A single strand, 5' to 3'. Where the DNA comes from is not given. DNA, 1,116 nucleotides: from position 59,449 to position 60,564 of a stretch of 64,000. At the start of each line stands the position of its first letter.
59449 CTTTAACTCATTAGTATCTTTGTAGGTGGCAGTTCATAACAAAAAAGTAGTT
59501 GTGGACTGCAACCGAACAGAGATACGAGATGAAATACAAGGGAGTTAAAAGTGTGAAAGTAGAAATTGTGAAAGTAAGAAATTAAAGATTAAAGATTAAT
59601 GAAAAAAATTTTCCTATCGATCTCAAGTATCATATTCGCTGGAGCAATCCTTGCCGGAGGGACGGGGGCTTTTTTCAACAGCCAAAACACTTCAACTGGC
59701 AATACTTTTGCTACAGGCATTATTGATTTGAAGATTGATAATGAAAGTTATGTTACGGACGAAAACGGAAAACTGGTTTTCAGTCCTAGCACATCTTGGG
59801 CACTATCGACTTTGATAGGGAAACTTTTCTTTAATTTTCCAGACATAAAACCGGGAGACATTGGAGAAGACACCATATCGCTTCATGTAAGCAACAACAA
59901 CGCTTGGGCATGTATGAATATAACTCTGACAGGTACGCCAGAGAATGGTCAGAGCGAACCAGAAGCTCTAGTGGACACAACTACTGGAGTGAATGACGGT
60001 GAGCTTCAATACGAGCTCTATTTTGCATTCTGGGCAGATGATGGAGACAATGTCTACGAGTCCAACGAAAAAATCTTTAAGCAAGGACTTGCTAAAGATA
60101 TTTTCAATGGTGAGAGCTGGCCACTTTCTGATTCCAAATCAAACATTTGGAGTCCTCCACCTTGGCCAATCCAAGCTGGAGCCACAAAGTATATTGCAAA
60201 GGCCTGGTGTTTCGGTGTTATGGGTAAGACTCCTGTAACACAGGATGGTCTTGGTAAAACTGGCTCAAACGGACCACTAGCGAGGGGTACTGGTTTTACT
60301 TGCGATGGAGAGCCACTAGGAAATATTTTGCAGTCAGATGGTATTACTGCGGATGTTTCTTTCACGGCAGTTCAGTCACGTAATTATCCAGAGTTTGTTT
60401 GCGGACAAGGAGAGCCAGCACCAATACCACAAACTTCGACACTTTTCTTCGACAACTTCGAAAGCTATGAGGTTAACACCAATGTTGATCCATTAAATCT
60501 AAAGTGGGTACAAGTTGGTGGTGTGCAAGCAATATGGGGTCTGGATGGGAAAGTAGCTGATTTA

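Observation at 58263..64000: Tandem array of four diverged TasA/camelysin-like secreted paralogues, one with a vWA domain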

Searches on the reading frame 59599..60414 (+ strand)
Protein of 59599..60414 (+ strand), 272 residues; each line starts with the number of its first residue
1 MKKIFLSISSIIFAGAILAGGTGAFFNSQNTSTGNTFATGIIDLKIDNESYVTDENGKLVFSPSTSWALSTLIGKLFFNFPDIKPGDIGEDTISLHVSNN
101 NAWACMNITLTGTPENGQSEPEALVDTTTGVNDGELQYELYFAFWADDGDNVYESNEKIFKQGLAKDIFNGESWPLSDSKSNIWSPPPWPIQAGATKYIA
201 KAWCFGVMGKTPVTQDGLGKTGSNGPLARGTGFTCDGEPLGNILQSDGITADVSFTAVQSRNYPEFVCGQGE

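Call 9: find_homologous_proteins(query=window:59599-60414:+, max_evalue=0.001)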
Query seq(272 aa) (272 aa): 1500 proteins with E <= 0.001 among 2601 candidates; the best 120 are listed.
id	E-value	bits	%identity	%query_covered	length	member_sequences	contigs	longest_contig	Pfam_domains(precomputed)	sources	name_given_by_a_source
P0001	1.1e-171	588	94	100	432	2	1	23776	-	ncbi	-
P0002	2.5e-165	567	89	100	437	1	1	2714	PF12389.14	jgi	jgi:predicted ribosomally synthesized peptide with SipW-like signal peptide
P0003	4.5e-154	530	83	100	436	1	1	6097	-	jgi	jgi:hypothetical protein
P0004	4.3e-141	487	79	100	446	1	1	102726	-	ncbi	-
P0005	5.2e-131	454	75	99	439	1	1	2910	-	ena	-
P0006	6.4e-130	451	76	100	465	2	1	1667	-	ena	-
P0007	2.3e-129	449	74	99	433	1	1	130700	-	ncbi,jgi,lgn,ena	jgi:hypothetical protein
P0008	1.0e-127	444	71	99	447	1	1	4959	-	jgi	jgi:hypothetical protein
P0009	2.1e-127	442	72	99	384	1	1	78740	-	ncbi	-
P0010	2.4e-127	442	72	100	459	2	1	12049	PF21471.4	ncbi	-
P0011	6.2e-127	441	73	100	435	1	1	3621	-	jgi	jgi:hypothetical protein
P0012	1.8e-126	439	72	99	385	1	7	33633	-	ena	-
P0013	2.7e-126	439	73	99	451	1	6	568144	PF21471.4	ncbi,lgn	-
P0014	3.5e-126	438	72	99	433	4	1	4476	-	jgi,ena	-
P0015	7.2e-126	437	73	99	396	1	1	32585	PF12389.14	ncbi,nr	ncbi:hypothetical protein HZA26_02740 [Candidatus Nomurabacteria bacterium]|nr:hypothetical protein 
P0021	1.2e-124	433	72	99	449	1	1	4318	PF12389.14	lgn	-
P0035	4.9e-122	425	72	99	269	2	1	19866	PF12389.14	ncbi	-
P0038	9.0e-122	424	68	99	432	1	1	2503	PF12389.14,PF21471.4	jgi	jgi:predicted ribosomally synthesized peptide with SipW-like signal peptide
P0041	2.1e-121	423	69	99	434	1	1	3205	PF12389.14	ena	-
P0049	4.0e-121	422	70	99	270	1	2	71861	PF12389.14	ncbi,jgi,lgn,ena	-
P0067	4.7e-119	415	69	99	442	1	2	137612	PF12389.14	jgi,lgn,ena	jgi:predicted ribosomally synthesized peptide with SipW-like signal peptide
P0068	6.0e-119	415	70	99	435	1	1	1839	PF12389.14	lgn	-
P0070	6.8e-119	415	69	99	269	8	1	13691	PF12389.14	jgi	-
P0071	1.1e-118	414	68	99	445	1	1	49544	PF12389.14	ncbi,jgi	jgi:hypothetical protein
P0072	1.2e-118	414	68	100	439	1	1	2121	PF12389.14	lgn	-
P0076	8.3e-118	411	69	100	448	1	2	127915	PF12389.14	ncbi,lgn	-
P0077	1.1e-117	411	68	99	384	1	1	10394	PF12389.14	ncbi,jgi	jgi:predicted ribosomally synthesized peptide with SipW-like signal peptide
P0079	1.7e-117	410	68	99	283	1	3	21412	PF12389.14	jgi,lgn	jgi:predicted ribosomally synthesized peptide with SipW-like signal peptide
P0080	3.1e-117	409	69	99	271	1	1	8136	PF12389.14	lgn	-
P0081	6.1e-117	408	70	99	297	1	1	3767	PF12389.14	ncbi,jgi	jgi:hypothetical protein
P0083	7.6e-117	408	70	99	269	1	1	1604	PF12389.14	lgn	-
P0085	1.9e-116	407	69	96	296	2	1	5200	PF12389.14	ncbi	-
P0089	9.6e-116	404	68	99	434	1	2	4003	PF12389.14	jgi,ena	-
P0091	3.6e-115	402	68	99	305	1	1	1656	PF12389.14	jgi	jgi:predicted ribosomally synthesized peptide with SipW-like signal peptide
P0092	3.8e-115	402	68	99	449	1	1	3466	PF12389.14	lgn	-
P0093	4.0e-115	402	66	99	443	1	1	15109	PF12389.14,PF21471.4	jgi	jgi:predicted ribosomally synthesized peptide with SipW-like signal peptide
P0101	6.3e-114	398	70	94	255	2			PF12389.14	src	-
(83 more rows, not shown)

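Call 19: predict_structure(alignment_id=A2)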
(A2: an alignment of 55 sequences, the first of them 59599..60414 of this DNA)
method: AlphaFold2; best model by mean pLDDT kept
length: 272 residues; sequences in the alignment: 55
mean_pLDDT: 81.9   pTM: 0.80
mean pLDDT of the five models: 81.9, 81.7, 80.7, 78.9, 73.6
residues with pLDDT >= 90: 160; 70-90: 61; 50-70: 16; < 50: 35
segments of 3 or more residues with pLDDT < 50: 1-33
pLDDT, mean of each block of 10 residues (from residue 1): 34 33 35 53 87 91 92 86 89 91 95 76 71 89 95 94 97 95 93 94 96 89 86 93 82 92 87 45
secondary structure, 60 per line:
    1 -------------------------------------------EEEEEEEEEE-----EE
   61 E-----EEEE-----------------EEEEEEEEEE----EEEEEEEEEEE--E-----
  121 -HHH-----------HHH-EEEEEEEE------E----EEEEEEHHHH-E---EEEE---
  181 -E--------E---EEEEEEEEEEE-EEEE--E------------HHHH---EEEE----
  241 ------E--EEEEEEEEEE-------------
elements in order: E44-53 E59-61 E67-70 E88-97 E102-112 E140-147 E159-164 H165-168 E174-177 E195-205 E207-210 H226-229 E233-236 E250-259

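Call 22: fold_search(model_id=the predicted structure, library=pdb)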
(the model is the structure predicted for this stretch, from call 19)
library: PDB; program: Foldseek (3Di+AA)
matches with E <= 10: 731; with E <= 0.001: 1
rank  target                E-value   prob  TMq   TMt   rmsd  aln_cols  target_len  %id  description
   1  8aur_A                1.1e-05  1.00  0.38  0.44  14.8       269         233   15  Cryo-EM structure of a TasA fibre (released 2022-11-30)
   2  2jda_B                2.1e-02  0.51  0.18  0.28   7.0       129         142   14  Structure of a pectin binding carbohydrate binding module determined in an monoclinic crystal form. (released 2007-01-16)
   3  6j0n_J                3.4e-02  0.28  0.23  0.12  14.3       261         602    8  Cryo-EM Structure of an Extracellular Contractile Injection System, baseplate in extended state, refined in C6 symmetr (released 2019-04-10)
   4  7q20_G                4.0e-02  0.21  0.22  0.10  12.9       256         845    8  Ruminococcus gnavus ATC29149 endo-beta-1,4-galactosidase (RgGH98) in complex with blood group A trisaccharide (released 2022-02-02)
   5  7x30_a                4.3e-02  0.05  0.10  0.07  22.8       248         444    7  Capsid structure of Staphylococcus jumbo bacteriophage S6 (released 2023-12-06)
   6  7fe0_A                4.5e-02  0.38  0.24  0.32  16.0       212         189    8  AvmM Catalyzes Macrocyclization in Alchivemycin A Biosynthesis (released 2021-09-01)
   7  5a3l_C                6.3e-02  0.21  0.22  0.27  10.8       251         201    5  Structure of Cea1A in complex with N-Acetylglucosamine (released 2016-06-29)
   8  9mdi_B                8.4e-02  0.08  0.15  0.09  19.5       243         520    9  Clostridioides difficile Transferase B Component Dimer (released 2025-07-16)
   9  2yc4_A                8.8e-02  0.30  0.19  0.32   7.7       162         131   11  Intraflagellar Transport Complex 25-27 from Chlamydomonas (released 2011-03-23)
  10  7fe5_A                8.8e-02  0.21  0.21  0.28  17.4       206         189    7  AvmM Catalyzes Macrocyclization in Alchivemycin A Biosynthesis (released 2021-09-01)
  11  7x30_b                8.8e-02  0.04  0.10  0.07  22.2       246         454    6  Capsid structure of Staphylococcus jumbo bacteriophage S6 (released 2023-12-06)
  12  5c71_B                9.9e-02  0.44  0.23  0.12  13.2       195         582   11  The structure of Aspergillus oryzae a-glucuronidase complexed with glycyrrhetinic acid monoglucuronide (released 2016-06-29)
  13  2jd9                  9.9e-02  0.30  0.18  0.29   6.8       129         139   13  Structure of a pectin binding carbohydrate binding module determined in an orthorhombic crystal form. (released 2007-01-16)
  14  8k2j                  9.9e-02  0.16  0.19  0.11  16.0       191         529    6  Crystal structure of Group 3 Oligosaccharide/Monosaccharide-releasing beta-N-acetylgalactosaminidase NgaDssm, apo form (released 2024-04-24)
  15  3nst                  1.1e-01  0.06  0.10  0.09  11.6       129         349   11  Crystal Structure of Salicylate 1,2-dioxygenase G106A mutant from Pseudoaminobacter salicylatoxidans (released 2011-07-13)
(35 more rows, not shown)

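Call 26: find_encoding_contigs(protein=P0001, flank=10000, max_places=4)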
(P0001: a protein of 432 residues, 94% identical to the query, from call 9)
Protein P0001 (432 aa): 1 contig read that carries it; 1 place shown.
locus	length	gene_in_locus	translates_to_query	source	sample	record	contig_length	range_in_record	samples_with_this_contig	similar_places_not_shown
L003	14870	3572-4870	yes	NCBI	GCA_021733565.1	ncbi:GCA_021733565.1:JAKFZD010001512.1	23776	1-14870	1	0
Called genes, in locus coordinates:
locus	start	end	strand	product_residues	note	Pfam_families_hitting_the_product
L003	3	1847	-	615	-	?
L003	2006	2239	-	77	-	-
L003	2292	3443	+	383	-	-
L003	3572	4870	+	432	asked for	-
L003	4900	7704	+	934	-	PF19403:SpaA_2, PF00092:VWA, PF13519:VWA_2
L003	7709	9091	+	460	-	PF19403:SpaA_2 (weak)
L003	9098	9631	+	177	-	-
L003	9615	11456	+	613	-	PF02156:Glyco_hydro_26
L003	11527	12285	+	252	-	-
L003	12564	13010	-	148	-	PF07963:N_methyl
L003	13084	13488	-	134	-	-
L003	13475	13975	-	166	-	PF07963:N_methyl (weak)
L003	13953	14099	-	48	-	-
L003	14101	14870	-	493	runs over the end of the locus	PF08309:LVIVD (faint)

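Call 30: search_protein_representatives(alignment_id=A2)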
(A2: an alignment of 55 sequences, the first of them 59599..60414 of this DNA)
Query: 55 sequences, 305 profile positions. Proteins with E-value up to 0.001 (for the whole library): 2738; up to 1e-10: 1556; up to 1e-30: 765. The best 150 are listed.
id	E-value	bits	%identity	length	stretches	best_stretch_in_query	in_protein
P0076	7.0e-147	505.1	-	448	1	1-277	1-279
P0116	2.0e-140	483.9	-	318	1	1-281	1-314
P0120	5.2e-136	469.4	-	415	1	1-277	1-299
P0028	6.6e-136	469.1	-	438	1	1-278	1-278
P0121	8.7e-126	435.8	-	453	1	2-273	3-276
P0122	1.1e-116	406.0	-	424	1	11-273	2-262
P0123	1.4e-116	405.6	-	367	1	2-273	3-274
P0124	2.0e-114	398.5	-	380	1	1-273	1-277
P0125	2.4e-114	398.3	-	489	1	1-273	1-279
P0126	2.5e-113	394.9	-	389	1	2-276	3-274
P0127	2.0e-110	385.4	-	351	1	2-282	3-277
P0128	9.9e-107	373.3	-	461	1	11-276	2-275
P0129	2.1e-106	372.2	-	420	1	11-276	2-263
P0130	5.6e-106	370.8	-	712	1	1-273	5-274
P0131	6.7e-106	370.5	-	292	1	1-289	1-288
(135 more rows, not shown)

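Call 32: search_solved_structures(query=A2, max_evalue=10, show_alignments=4)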
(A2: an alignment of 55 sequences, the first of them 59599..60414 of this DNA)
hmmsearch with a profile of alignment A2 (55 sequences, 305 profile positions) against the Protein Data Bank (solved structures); distinct sequences matched with E-value up to 10: 1.
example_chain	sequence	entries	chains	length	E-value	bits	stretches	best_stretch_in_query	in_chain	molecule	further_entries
3g8g_A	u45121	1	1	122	1.8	11.1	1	202-273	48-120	Phospholipase A2, ammodytoxin A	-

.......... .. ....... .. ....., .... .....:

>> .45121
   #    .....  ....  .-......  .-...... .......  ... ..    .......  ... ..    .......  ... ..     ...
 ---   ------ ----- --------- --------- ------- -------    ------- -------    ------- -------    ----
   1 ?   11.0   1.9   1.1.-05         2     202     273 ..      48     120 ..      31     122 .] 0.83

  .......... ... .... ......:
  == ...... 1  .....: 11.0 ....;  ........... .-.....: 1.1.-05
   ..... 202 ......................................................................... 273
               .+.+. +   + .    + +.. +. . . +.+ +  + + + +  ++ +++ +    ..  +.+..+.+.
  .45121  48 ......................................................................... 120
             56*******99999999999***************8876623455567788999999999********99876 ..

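Call 34: find_related_loci(query=A2, collection=genome_contigs, flank=10000)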
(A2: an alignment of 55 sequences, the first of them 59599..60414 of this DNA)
Query A2 (272 aa) in genome_contigs; peptide patterns used: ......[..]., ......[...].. (x = any residue, [..] = any of these).
547 stretches matched a pattern; 349 encode a relative of the query (tblastn E <= 1e-3); the best 80 are kept; 76 distinct loci.
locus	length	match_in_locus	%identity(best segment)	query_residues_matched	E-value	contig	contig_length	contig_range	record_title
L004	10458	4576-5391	72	1-272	1e-128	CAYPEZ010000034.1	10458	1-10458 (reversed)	MAG TPA_asm: uncultured Candidatus Saccharibacteria bacterium isolate SRP257259_co1_388 genome assembly, contig: NODE_95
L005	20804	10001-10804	72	1-269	1e-128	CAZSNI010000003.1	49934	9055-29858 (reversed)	MAG TPA_asm: uncultured Candidatus Saccharibacteria bacterium isolate SRP286056_co1_435 genome assembly, contig: NODE_68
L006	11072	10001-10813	71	1-272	1e-127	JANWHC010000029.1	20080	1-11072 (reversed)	MAG: Candidatus Paceibacterota bacterium isolate CRAIB_MAG5 c_000000077486, whole genome shotgun sequence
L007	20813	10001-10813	71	1-272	3e-126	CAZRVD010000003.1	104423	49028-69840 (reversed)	MAG TPA_asm: uncultured Candidatus Saccharibacteria bacterium isolate SRP178908_co1_5 genome assembly, contig: NODE_76_l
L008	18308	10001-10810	71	1-271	3e-126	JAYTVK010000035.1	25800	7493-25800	MAG: Candidatus Lloydbacteria bacterium isolate GFS_5687 GFS_5687_34, whole genome shotgun sequence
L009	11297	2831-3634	71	1-268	4e-125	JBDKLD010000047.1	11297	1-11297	MAG: Candidatus Parcubacteria bacterium isolate hopbrook_2019_sw_WHONDRS-S19S_0012_B_bin.21 scaffold_434730, whole genom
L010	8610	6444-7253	70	1-271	1e-123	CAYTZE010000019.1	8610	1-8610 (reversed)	MAG TPA_asm: uncultured Candidatus Saccharibacteria bacterium isolate SRP173033_co1_7 genome assembly, contig: NODE_2026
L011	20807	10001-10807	73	1-270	2e-123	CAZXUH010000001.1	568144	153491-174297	MAG TPA_asm: uncultured Candidatus Saccharibacteria bacterium isolate SRP292972_co3_33 genome assembly, contig: NODE_13_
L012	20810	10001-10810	68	1-270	6e-123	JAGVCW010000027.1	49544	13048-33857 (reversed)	MAG: Candidatus Paceibacterota bacterium isolate WC_11 c_000000128608, whole genome shotgun sequence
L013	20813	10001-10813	68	1-272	1e-122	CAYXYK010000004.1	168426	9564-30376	MAG TPA_asm: uncultured Candidatus Saccharibacteria bacterium isolate SRP170004_co1_45 genome assembly, contig: NODE_81_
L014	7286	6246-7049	70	1-269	6e-121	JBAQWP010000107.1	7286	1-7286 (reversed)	MAG: Minisyncoccia bacterium isolate MFD03290_ilm_asm_bin18 k127_186317, whole genome shotgun sequence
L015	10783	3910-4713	71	1-269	1e-120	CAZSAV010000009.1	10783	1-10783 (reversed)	MAG TPA_asm: uncultured Candidatus Saccharibacteria bacterium isolate SRP278252_co2_806 genome assembly, contig: NODE_12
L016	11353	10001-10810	70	1-272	1e-119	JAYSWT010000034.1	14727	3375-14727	MAG: bacterium isolate GFS_12994 GFS_12994_33, whole genome shotgun sequence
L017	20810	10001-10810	67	1-271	4e-120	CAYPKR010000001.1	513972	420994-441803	MAG TPA_asm: uncultured Candidatus Saccharibacteria bacterium isolate SRP278252_co2_120 genome assembly, contig: NODE_6_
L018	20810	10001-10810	66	1-268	3e-119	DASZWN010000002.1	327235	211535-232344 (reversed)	MAG TPA_asm: Candidatus Paceibacterota bacterium isolate SMAG_U6158 k141_358405, whole genome shotgun sequence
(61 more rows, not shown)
